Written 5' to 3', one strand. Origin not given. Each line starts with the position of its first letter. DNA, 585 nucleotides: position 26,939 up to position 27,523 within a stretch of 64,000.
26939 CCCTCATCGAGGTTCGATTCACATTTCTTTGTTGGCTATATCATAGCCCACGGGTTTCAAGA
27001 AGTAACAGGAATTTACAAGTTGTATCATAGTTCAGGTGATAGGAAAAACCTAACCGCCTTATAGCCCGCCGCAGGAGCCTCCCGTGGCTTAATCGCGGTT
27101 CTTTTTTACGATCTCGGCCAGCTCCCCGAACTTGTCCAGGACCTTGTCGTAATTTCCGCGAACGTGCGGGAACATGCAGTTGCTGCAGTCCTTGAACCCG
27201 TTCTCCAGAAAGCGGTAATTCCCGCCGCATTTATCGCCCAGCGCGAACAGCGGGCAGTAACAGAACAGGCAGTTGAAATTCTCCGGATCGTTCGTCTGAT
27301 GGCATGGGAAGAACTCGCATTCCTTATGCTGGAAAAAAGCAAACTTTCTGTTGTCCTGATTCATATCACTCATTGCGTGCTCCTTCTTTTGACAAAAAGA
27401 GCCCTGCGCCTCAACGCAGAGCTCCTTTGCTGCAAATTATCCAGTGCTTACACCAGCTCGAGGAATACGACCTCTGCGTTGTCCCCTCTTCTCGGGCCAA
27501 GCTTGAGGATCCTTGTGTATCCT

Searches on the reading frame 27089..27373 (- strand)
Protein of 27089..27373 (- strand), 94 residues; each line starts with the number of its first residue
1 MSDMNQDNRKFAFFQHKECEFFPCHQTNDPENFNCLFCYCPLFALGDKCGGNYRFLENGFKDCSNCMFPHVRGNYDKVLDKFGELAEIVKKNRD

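Call 7: search_protein_families(library=pfam, proteins=[window:27089-27373:-])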
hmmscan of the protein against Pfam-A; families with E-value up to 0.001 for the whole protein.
window:27089-27373:- (94 aa): 1 family
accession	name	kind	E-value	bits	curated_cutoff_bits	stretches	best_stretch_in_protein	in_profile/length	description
PF04071.17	zf-like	-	3.5e-29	101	27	1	11-92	2-81/82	Cysteine-rich small domain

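Call 10: find_encoding_contigs(protein=window:27089-27373:-, flank=6000, max_places=10)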
Protein window:27089-27373:- (94 aa): 7 contigs read that carry it; 6 places shown.
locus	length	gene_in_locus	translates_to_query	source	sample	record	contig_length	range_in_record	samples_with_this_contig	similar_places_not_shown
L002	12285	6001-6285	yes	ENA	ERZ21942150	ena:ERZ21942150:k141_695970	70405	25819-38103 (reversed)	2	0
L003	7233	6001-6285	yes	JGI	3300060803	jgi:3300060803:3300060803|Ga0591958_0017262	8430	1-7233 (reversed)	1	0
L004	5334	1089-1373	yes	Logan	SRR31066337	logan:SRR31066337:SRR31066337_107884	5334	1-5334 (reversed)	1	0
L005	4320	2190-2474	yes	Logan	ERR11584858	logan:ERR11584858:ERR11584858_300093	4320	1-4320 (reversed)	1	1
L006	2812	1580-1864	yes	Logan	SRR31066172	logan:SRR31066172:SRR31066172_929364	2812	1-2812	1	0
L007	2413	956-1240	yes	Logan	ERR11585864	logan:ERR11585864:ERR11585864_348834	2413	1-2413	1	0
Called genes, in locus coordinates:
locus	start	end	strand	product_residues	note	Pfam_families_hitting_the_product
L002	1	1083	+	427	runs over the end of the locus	PF00344:SecY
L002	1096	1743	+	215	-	PF00406:ADK, PF13207:AAA_17, PF17213:Hydin_ADK (faint), PF05191:ADK_lid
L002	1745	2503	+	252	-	PF00557:Peptidase_M24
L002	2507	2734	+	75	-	PF01176:eIF-1a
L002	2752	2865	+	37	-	PF00444:Ribosomal_L36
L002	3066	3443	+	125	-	PF00416:Ribosomal_S13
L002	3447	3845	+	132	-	PF00411:Ribosomal_S11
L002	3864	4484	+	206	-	PF00163:Ribosomal_S4, PF01479:S4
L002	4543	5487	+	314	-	PF01193:RNA_pol_L, PF01000:RNA_pol_A_bac, PF03118:RNA_pol_A_CTD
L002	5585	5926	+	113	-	PF01196:Ribosomal_L17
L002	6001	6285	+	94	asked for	PF04071:zf-like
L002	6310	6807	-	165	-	-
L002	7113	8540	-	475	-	PF00209:SNF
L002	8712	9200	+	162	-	PF04073:tRNA_edit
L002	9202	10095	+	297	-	PF02588:YitT_membrane, PF10035:DUF2179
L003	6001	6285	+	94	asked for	PF04071:zf-like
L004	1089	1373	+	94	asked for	PF04071:zf-like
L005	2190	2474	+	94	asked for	PF04071:zf-like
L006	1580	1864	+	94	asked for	PF04071:zf-like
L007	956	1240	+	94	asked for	PF04071:zf-like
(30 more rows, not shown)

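Call 15: find_related_loci(query=window:27089-27373:-, collection=metagenome_contigs, flank=3000)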
Query window:27089-27373:- (94 aa) in metagenome_contigs; peptide patterns used: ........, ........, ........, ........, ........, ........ (x = any residue, [..] = any of these).
600 stretches matched a pattern (row limit reached: there are more); 524 encode a relative of the query (tblastn E <= 1e-3); the best 80 are kept; 80 distinct loci.
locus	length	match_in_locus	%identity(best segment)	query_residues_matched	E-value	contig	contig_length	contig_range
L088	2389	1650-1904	64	8-92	2e-41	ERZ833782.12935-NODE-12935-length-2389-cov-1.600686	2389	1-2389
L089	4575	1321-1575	64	8-92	5e-41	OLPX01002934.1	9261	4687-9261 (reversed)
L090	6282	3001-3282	62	1-94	1e-40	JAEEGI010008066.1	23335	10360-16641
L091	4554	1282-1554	63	1-93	5e-40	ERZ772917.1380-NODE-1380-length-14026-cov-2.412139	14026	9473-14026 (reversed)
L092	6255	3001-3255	62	8-92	6e-41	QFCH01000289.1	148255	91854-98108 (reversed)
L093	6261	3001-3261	66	7-93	9e-40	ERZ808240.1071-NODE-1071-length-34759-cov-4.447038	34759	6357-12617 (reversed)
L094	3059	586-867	62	1-94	3e-39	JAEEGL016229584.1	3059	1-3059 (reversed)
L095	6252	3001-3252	62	8-91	4e-39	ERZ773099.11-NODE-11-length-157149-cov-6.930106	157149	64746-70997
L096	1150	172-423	65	10-93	2e-40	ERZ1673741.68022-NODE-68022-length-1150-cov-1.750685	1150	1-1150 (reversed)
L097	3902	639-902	60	7-94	8e-39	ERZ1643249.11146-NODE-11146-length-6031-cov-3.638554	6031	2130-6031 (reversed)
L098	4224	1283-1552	62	4-91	1e-38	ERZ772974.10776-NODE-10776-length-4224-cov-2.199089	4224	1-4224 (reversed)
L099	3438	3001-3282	60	1-94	1e-38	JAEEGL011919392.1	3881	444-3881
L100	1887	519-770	64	9-92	5e-39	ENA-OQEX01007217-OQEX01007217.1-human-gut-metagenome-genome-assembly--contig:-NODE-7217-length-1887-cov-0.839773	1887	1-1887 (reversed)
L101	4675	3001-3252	64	9-92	1e-38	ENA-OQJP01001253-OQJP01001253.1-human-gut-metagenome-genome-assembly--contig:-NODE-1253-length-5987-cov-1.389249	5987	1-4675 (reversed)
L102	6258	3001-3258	65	7-92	1e-38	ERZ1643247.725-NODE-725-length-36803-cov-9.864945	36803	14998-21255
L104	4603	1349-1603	62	8-92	3e-38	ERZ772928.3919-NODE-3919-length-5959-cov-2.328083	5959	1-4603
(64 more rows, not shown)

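Call 20: search_protein_families(library=pfam, proteins=[L104:275-1249:+, L104:1304-1612:+, L104:1979-2302:+, L104:2519-3229:+, L098:2457-3365:+, L104:3607-3816:+])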
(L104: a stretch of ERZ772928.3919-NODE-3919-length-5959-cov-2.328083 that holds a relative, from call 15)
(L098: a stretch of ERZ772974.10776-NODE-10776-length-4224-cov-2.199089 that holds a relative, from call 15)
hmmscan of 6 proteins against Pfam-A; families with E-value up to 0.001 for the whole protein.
L104:275-1249:+ (324 aa): 2 families
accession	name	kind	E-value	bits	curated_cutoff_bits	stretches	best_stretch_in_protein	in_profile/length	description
PF21537.2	DUF1980_C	-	5.6e-20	71.9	25.9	1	197-293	16-111/141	DUF1980 C-terminal domain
PF02492.25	cobW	-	2e-05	24.7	20.7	1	4-152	1-159/180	CobW/HypB/UreG, nucleotide-binding domain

L104:1304-1612:+ (102 aa): 1 family
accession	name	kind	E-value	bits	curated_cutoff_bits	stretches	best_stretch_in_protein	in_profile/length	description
PF04071.17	zf-like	-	6.3e-29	100.2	27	1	19-99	2-80/82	Cysteine-rich small domain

L104:1979-2302:+ (107 aa): 0 families

L104:2519-3229:+ (236 aa): 1 family
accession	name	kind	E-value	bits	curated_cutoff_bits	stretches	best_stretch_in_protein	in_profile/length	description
PF02361.21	CbiQ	-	0.00097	19.3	25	0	15-169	6-163/216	Cobalt transport protein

L098:2457-3365:+ (302 aa): 1 family
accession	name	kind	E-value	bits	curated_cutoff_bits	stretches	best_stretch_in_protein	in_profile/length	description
PF02361.21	CbiQ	-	4.2e-08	33.5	25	1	15-220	6-214/216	Cobalt transport protein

L104:3607-3816:+ (69 aa): 0 families

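Call 22: find_homologous_proteins(query=window:27089-27373:-, max_evalue=1e-20)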
Query window:27089-27373:- (94 aa): 1769 proteins with E <= 1e-20 among 1893 candidates; the best 120 are listed.
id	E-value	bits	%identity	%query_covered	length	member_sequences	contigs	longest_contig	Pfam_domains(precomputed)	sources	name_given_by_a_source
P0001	7.2e-61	221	100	100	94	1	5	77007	PF04071.18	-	-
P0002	2.5e-60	219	99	100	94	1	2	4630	PF04071.18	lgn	-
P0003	1.6e-41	159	68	97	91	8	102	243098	PF04071.18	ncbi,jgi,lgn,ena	jgi:Zn-finger protein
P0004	1.9e-41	158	66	100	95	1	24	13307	PF04071.18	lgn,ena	-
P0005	2.9e-41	158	70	88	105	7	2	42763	PF04071.18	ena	-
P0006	4.9e-41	157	65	100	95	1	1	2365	PF04071.18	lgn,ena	-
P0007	5.4e-41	157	70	91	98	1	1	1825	PF04071.18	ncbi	-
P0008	1.2e-40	156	67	91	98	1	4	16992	PF04071.18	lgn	-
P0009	2.9e-40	154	65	100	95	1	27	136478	PF04071.18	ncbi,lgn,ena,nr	ncbi:MAG: cysteine-rich small domain-containing protein [Eubacterium sp.]|nr:cysteine-rich small dom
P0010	3.8e-40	154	69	89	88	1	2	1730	PF04071.18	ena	-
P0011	4.7e-40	154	72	90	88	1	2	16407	PF04071.18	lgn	-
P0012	6.0e-40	153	64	100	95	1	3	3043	PF04071.18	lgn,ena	-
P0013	7.0e-40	153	66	91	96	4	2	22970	PF04071.18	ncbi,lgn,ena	-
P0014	8.1e-40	153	66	97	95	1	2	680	PF04071.18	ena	-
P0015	8.2e-40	153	67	97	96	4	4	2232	PF04071.18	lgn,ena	-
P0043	3.3e-37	145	62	98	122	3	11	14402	PF04071.18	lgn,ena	-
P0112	2.5e-35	139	69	85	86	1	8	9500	PF04071.18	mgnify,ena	mgnify:FL=1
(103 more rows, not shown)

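Call 23: find_encoding_contigs(protein=P0011, flank=5000, max_places=2)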
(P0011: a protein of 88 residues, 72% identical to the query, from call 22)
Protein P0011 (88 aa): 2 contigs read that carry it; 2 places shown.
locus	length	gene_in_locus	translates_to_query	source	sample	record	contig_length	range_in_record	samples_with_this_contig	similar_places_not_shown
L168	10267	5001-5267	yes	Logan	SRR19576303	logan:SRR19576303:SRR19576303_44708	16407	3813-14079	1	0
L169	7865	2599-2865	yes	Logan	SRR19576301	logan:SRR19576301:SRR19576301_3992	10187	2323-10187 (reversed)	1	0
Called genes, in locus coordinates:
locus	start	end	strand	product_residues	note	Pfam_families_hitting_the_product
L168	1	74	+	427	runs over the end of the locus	PF00344:SecY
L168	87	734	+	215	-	PF00406:ADK, PF13207:AAA_17, PF17213:Hydin_ADK (faint), PF05191:ADK_lid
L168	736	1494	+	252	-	PF00557:Peptidase_M24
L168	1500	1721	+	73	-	PF01176:eIF-1a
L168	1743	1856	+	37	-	PF00444:Ribosomal_L36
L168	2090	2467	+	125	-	PF00416:Ribosomal_S13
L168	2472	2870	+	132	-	PF00411:Ribosomal_S11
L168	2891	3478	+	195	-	PF00163:Ribosomal_S4, PF01479:S4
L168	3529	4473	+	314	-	PF01193:RNA_pol_L, PF01000:RNA_pol_A_bac, PF03118:RNA_pol_A_CTD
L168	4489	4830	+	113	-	PF01196:Ribosomal_L17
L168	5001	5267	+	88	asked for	PF04071:zf-like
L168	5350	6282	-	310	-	PF01699:Na_Ca_ex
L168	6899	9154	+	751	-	PF00580:UvrD-helicase, PF01443:Viral_helicase1 (faint), PF13245:AAA_19, PF13604:AAA_30 (faint), PF13361:UvrD_C, PF13538:UvrD_C_2 (faint), PF21196:PcrA_UvrD_tudor (weak)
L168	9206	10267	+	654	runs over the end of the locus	PF22745:Nlig-Ia, PF01653:DNA_ligase_aden, PF03120:OB_DNA_ligase, PF03119:DNA_ligase_ZBD (faint), PF14520:HHH_5 (faint), PF12826:HHH_2, PF00533:BRCT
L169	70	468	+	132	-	PF00411:Ribosomal_S11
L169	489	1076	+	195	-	PF00163:Ribosomal_S4, PF01479:S4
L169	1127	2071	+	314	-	PF01193:RNA_pol_L, PF01000:RNA_pol_A_bac, PF03118:RNA_pol_A_CTD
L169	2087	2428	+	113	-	PF01196:Ribosomal_L17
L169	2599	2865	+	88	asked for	PF04071:zf-like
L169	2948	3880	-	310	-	PF01699:Na_Ca_ex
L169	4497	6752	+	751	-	PF00580:UvrD-helicase, PF01443:Viral_helicase1 (faint), PF13245:AAA_19, PF13604:AAA_30 (faint), PF13361:UvrD_C, PF13538:UvrD_C_2 (faint), PF21196:PcrA_UvrD_tudor (weak)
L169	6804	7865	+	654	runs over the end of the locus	PF22745:Nlig-Ia, PF01653:DNA_ligase_aden, PF03120:OB_DNA_ligase, PF03119:DNA_ligase_ZBD (faint), PF14520:HHH_5 (faint), PF12826:HHH_2, PF00533:BRCT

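Call 24: find_encoding_contigs(protein=P0005, flank=5000, max_places=2)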
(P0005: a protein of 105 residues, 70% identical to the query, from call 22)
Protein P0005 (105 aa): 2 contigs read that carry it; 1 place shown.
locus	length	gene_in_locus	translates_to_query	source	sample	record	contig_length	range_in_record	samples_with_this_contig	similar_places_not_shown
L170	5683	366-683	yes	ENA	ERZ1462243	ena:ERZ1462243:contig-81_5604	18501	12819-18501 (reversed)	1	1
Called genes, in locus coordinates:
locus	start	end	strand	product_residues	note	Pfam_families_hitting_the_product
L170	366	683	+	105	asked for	PF04071:zf-like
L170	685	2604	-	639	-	PF09479:Flg_new (weak), PF04122:CW_binding_2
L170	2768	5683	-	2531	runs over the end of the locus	PF07523:Big_3, PF04122:CW_binding_2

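Call 25: find_encoding_contigs(protein=P0003, flank=5000, max_places=3)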
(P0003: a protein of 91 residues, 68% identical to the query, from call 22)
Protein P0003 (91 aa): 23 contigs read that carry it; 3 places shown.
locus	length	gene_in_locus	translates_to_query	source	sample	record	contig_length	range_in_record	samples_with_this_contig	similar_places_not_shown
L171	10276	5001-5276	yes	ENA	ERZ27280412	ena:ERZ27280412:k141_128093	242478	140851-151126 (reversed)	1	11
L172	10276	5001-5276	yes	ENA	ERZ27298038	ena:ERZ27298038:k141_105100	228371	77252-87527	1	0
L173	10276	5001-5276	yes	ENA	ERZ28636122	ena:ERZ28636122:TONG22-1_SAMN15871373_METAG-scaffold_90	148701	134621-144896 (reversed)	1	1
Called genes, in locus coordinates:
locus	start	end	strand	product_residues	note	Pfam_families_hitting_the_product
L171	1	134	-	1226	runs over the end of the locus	PF02811:PHP, PF07733:DNA_pol3_alpha, PF17657:DNA_pol3_finger, PF14579:HHH_6, PF01336:tRNA_anti-codon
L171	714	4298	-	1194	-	PF13529:Peptidase_C39_2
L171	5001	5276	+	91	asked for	PF04071:zf-like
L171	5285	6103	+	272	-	PF00882:Zn_dep_PLPC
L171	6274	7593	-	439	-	PF02885:Glycos_trans_3N, PF00591:Glycos_transf_3, PF07831:PYNP_C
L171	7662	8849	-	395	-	PF01676:Metalloenzyme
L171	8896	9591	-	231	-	PF00149:Metallophos, PF12850:Metallophos_2 (weak)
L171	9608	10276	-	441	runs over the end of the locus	PF02646:RmuC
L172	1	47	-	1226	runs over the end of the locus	PF02811:PHP, PF07733:DNA_pol3_alpha, PF17657:DNA_pol3_finger, PF14579:HHH_6, PF01336:tRNA_anti-codon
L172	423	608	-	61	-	-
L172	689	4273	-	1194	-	PF13529:Peptidase_C39_2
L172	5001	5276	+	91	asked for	PF04071:zf-like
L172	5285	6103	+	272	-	PF00882:Zn_dep_PLPC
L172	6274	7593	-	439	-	PF02885:Glycos_trans_3N, PF00591:Glycos_transf_3, PF07831:PYNP_C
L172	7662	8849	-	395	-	PF01676:Metalloenzyme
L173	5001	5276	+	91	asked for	PF04071:zf-like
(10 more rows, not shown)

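Call 48: find_encoding_contigs(protein=P0043, flank=7000, max_places=3)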
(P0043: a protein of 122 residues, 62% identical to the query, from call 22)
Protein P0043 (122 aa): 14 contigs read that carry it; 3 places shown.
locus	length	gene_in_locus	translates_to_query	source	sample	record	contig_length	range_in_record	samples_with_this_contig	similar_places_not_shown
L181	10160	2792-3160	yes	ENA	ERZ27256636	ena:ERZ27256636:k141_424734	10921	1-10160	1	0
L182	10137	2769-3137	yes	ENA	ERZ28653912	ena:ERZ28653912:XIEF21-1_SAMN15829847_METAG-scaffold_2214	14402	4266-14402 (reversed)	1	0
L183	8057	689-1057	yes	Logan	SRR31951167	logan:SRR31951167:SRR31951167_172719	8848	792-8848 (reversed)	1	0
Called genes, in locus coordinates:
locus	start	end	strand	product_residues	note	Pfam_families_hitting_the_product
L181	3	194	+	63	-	?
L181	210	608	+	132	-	PF00411:Ribosomal_S11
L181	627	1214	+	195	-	PF00163:Ribosomal_S4, PF01479:S4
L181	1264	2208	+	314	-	PF01193:RNA_pol_L, PF01000:RNA_pol_A_bac, PF03118:RNA_pol_A_CTD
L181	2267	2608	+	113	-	PF01196:Ribosomal_L17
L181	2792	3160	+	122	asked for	PF04071:zf-like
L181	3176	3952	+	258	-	PF01261:AP_endonuc_2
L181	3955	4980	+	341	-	PF01212:Beta_elim_lyase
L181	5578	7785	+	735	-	PF00580:UvrD-helicase, PF13245:AAA_19, PF13604:AAA_30 (weak), PF13361:UvrD_C, PF13538:UvrD_C_2, PF21196:PcrA_UvrD_tudor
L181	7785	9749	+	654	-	PF22745:Nlig-Ia, PF01653:DNA_ligase_aden, PF03120:OB_DNA_ligase, PF03119:DNA_ligase_ZBD (weak), PF14520:HHH_5 (faint), PF12826:HHH_2, PF00533:BRCT, PF12738:PTCB-BRCT (weak)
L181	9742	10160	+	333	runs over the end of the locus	PF00586:AIRS, PF02769:AIRS_C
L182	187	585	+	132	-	PF00411:Ribosomal_S11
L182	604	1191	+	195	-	PF00163:Ribosomal_S4, PF01479:S4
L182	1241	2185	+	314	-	PF01193:RNA_pol_L, PF01000:RNA_pol_A_bac, PF03118:RNA_pol_A_CTD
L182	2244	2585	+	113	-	PF01196:Ribosomal_L17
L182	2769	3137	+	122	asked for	PF04071:zf-like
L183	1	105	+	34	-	?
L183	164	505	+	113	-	PF01196:Ribosomal_L17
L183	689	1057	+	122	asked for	PF04071:zf-like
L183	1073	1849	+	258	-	PF01261:AP_endonuc_2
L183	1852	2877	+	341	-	PF01212:Beta_elim_lyase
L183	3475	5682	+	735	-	PF00580:UvrD-helicase, PF13245:AAA_19, PF13604:AAA_30 (weak), PF13361:UvrD_C, PF13538:UvrD_C_2, PF21196:PcrA_UvrD_tudor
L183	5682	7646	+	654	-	PF22745:Nlig-Ia, PF01653:DNA_ligase_aden, PF03120:OB_DNA_ligase, PF03119:DNA_ligase_ZBD (weak), PF14520:HHH_5 (faint), PF12826:HHH_2, PF00533:BRCT, PF12738:PTCB-BRCT (weak)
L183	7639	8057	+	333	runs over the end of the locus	PF00586:AIRS, PF02769:AIRS_C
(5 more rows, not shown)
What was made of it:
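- In two of the three species the unit lies 70-130 nt upstream of pcrA-ligA and points the same way (calls 23, 48).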

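Call 67: search_protein_families(library=pfam, proteins=[L104:2012-2302:+], max_evalue=0.001)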
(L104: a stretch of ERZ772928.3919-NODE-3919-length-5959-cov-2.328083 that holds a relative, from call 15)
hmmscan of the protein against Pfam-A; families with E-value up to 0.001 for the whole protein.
L104:2012-2302:+ (96 aa): 0 families

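Call 79: find_encoding_contigs(protein=P0112, flank=8000, max_places=3)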
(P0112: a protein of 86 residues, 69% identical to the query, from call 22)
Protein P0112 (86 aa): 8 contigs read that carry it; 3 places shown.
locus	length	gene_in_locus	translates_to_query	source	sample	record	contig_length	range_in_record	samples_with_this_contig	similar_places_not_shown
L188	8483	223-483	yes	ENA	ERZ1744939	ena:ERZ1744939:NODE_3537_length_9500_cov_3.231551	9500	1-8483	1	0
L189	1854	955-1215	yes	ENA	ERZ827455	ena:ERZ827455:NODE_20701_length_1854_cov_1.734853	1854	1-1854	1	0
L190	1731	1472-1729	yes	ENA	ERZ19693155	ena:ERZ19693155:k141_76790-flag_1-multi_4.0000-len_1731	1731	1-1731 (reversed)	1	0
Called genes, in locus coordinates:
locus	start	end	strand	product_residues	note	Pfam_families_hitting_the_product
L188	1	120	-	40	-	?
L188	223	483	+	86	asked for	PF04071:zf-like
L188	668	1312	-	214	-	PF07314:Lit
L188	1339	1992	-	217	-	PF00005:ABC_tran, PF13304:AAA_21 (faint)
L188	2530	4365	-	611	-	-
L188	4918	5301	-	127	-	-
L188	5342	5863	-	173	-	-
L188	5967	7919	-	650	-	PF08401:ArdcN, PF00805:Pentapeptide (faint), PF06114:Peptidase_M78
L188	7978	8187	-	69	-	-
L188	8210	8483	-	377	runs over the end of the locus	PF18555:MobL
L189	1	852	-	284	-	?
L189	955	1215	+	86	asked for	PF04071:zf-like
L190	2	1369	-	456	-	?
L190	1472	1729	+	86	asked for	PF04071:zf-like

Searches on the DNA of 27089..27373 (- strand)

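Call 19: search_rna_families(sources=[L104, L098, L156, L099, L158, L129, L128, L167, L103, L134, L090, L102, L092, L155, L088, L089, L091, L093, L095, L110], threshold=gathering)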
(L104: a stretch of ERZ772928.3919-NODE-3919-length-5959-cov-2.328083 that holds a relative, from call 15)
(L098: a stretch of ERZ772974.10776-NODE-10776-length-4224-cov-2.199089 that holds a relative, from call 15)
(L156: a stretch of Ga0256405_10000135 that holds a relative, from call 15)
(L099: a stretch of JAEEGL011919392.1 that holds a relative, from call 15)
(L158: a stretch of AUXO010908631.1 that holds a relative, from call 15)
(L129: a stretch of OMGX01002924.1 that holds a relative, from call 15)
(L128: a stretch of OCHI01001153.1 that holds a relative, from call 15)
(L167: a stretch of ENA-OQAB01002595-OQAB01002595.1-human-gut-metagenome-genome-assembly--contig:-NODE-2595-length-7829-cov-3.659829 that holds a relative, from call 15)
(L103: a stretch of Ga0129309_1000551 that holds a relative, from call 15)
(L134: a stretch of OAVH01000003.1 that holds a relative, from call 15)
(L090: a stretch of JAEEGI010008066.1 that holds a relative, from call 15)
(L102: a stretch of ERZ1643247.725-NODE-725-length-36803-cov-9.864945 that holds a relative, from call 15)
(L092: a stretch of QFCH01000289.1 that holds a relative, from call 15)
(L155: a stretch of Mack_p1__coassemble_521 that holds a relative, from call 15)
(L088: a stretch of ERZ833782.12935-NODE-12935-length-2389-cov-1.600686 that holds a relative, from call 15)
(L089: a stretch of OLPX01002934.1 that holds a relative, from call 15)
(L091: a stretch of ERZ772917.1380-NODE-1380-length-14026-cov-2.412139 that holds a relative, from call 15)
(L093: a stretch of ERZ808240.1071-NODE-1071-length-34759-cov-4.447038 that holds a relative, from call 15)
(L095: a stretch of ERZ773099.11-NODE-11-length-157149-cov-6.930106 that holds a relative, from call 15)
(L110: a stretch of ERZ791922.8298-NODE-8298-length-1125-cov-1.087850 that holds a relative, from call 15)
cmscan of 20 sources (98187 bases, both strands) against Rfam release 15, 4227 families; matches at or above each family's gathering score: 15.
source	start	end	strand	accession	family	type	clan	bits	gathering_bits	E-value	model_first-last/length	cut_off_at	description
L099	2159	2343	+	RF00174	Cobalamin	Cis-reg; riboswitch;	CL00101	113.5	31.5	1.7e-27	1-189/189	no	Cobalamin riboswitch aptamer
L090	2553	2739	+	RF00174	Cobalamin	Cis-reg; riboswitch;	CL00101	109.9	31.5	1.8e-26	1-189/189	no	Cobalamin riboswitch aptamer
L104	1704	1920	+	RF00174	Cobalamin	Cis-reg; riboswitch;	CL00101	107.1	31.5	1.2e-25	1-189/189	no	Cobalamin riboswitch aptamer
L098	1656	1872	+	RF00174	Cobalamin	Cis-reg; riboswitch;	CL00101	107.1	31.5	1.2e-25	1-189/189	no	Cobalamin riboswitch aptamer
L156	2154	2338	+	RF00174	Cobalamin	Cis-reg; riboswitch;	CL00101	105.1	31.5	4.4e-25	1-189/189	no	Cobalamin riboswitch aptamer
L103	2520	2713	+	RF00174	Cobalamin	Cis-reg; riboswitch;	CL00101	102.8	31.5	2.1e-24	1-189/189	no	Cobalamin riboswitch aptamer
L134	907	1100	+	RF00174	Cobalamin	Cis-reg; riboswitch;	CL00101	102.8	31.5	1.9e-24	1-189/189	no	Cobalamin riboswitch aptamer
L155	2518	2712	+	RF00174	Cobalamin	Cis-reg; riboswitch;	CL00101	101.3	31.5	5.3e-24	1-189/189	no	Cobalamin riboswitch aptamer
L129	1198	1391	+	RF00174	Cobalamin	Cis-reg; riboswitch;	CL00101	100.1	31.5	1.2e-23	1-189/189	no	Cobalamin riboswitch aptamer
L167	2086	2278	+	RF00174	Cobalamin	Cis-reg; riboswitch;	CL00101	99.2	31.5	2.2e-23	1-189/189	no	Cobalamin riboswitch aptamer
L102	2572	2758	+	RF00174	Cobalamin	Cis-reg; riboswitch;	CL00101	98.1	31.5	4.4e-23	1-189/189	no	Cobalamin riboswitch aptamer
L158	1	148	+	RF00174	Cobalamin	Cis-reg; riboswitch;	CL00101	90.7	31.5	5.8e-21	38-189/189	5'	Cobalamin riboswitch aptamer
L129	3446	3628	+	RF00168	Lysine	Cis-reg; riboswitch;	-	89.2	30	6.7e-22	1-182/182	no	Lysine riboswitch aptamer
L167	4932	5130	+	RF00168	Lysine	Cis-reg; riboswitch;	-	88.5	30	1.1e-21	1-182/182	no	Lysine riboswitch aptamer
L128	2531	2733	+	RF00174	Cobalamin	Cis-reg; riboswitch;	CL00101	88.1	31.5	3.3e-20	1-189/189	no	Cobalamin riboswitch aptamer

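Call 26: search_rna_families(sources=[L168, L170, L171], threshold=gathering)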
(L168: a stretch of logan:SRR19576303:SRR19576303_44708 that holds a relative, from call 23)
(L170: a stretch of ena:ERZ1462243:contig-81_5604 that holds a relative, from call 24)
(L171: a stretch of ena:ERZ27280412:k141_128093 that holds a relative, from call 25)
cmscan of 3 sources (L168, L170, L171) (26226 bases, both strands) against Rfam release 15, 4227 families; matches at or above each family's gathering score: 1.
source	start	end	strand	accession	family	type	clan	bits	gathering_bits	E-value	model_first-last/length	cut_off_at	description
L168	6467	6664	+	RF00174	Cobalamin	Cis-reg; riboswitch;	CL00101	105.1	31.5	1.2e-25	1-189/189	no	Cobalamin riboswitch aptamer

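Call 50: search_rna_families(sources=[L181, L174, L178], threshold=gathering)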
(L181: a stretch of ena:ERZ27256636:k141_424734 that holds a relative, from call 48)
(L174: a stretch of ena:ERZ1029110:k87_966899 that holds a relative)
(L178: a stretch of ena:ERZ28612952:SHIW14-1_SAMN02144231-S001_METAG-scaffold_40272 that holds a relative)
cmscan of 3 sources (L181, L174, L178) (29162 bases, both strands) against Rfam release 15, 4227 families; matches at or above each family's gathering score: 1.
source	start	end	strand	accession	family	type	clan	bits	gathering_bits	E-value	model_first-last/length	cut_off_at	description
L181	5077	5266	+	RF00174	Cobalamin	Cis-reg; riboswitch;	CL00101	116.9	31.5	5.6e-29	1-189/189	no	Cobalamin riboswitch aptamer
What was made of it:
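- On Cobalamin riboswitch (Rfam RF00174): The orthologues score 105.1 and 116.9 bits (calls 26, 50).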
